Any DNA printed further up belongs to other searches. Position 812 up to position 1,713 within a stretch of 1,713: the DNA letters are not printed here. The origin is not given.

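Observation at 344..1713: The two ORFs together reproduce type-II Golgi glycosyltransferase topology, but are separated by 477 nt of non-coding sequence in the same genomic frame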

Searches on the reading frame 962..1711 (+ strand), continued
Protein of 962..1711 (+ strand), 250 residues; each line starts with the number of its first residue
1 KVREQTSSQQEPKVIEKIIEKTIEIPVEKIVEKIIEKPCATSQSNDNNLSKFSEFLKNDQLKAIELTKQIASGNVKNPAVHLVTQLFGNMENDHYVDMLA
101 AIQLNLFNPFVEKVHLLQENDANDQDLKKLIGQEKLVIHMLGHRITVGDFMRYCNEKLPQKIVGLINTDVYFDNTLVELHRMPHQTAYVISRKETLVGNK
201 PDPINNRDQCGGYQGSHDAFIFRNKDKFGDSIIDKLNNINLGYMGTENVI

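Call 46: find_encoding_contigs(protein=P0001, flank=5000, max_places=2)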
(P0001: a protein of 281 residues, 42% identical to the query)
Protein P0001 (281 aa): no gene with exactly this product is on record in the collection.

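Call 49: find_related_loci(query=A4, collection=viral_contigs, flank=3000)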
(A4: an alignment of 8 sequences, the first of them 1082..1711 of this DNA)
Query A4 (210 aa) in viral_contigs; peptide patterns used: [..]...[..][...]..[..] (x = any residue, [..] = any of these).
107 stretches matched a pattern, but none encodes a relative of the query by tblastn (E <= 1e-3).

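Call 50: find_related_loci(query=A4, collection=metagenome_contigs, flank=3000)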
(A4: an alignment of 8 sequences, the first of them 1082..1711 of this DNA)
Query A4 (210 aa) in metagenome_contigs; peptide patterns used: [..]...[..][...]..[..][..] (x = any residue, [..] = any of these).
180 stretches matched a pattern; 4 encode a relative of the query (tblastn E <= 1e-3); 4 distinct loci.
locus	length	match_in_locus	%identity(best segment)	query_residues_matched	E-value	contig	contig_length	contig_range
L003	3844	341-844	25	35-210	2e-9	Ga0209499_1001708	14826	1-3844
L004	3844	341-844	25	35-210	2e-9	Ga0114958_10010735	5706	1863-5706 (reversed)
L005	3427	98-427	27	33-142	1e-8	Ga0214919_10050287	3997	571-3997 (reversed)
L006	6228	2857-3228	27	43-158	4e-7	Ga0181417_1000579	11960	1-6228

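Call 61: search_protein_families(library=ncbifam, proteins=[window:962-1711:+, P0001, P0009], max_evalue=0.1)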
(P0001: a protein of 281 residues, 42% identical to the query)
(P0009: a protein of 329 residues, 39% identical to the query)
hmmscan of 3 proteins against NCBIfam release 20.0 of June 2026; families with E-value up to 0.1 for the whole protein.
window:962-1711:+ (250 aa): 0 families

P0001 (281 aa): 1 family
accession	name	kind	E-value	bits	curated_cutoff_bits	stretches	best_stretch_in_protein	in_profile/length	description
NF040622.1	MfnE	equivalog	0.047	13.4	300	1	85-168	55-137/211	[5-(aminomethyl)furan-3-yl]methyl phosphate kinase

P0009 (329 aa): 0 families

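Call 64: fold_search(model_id=the predicted structure, library=viral)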
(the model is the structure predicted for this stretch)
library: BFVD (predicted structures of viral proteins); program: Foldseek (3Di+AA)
matches with E <= 10: 854; with E <= 0.001: 18
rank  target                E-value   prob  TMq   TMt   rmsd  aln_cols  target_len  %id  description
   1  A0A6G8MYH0            1.1e-10  1.00  0.66  0.58   4.3       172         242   17  Glycosyltransferase [Cedratvirus kamchatka]
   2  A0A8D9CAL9            1.6e-08  1.00  0.58  0.27   3.6       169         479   17  Rhamnan synthesis protein F [uncultured marine phage]
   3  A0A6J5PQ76            2.1e-08  1.00  0.55  0.57   3.7       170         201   22  Uncharacterized protein [uncultured Caudovirales phage]
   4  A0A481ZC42            9.4e-08  1.00  0.54  0.17   5.3       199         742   18  Methyltransferase [Pithovirus LCPAC404]
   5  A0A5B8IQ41            1.6e-07  1.00  0.49  0.38   8.4       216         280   17  Uncharacterized protein [Mimiviridae sp. ChoanoV1]
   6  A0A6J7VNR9            2.2e-07  1.00  0.52  0.23   4.3       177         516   21  Uncharacterized protein [uncultured Caudovirales phage]
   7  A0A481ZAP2            3.0e-07  1.00  0.51  0.17   4.3       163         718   19  Nucleotide-diphospho-sugar transferase [Pithovirus LCPAC403]
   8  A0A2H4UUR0            3.8e-06  1.00  0.55  0.43   7.6       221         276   18  Uncharacterized protein [Bodo saltans virus]
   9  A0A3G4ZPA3            8.6e-05  1.00  0.45  0.09   9.6       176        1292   10  Glycosyltransferase [Terrestrivirus sp.]
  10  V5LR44                1.9e-04  1.00  0.40  0.26  17.6       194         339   11  (no name in the UniProt tables at hand)
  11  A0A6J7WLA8            2.9e-04  1.00  0.44  0.35   5.6       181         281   15  Uncharacterized protein [uncultured Caudovirales phage]
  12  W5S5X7                3.3e-04  0.99  0.35  0.34  10.6       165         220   12  Uncharacterized protein [Pithovirus sibericum]
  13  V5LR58                4.3e-04  1.00  0.46  0.38   6.8       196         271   14  (no name in the UniProt tables at hand)
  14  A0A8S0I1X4            4.3e-04  1.00  0.41  0.44   8.9       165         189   11  (no name in the UniProt tables at hand)
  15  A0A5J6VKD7            4.9e-04  1.00  0.43  0.27   7.5       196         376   12  Uncharacterized protein [Megaviridae environmental sample]
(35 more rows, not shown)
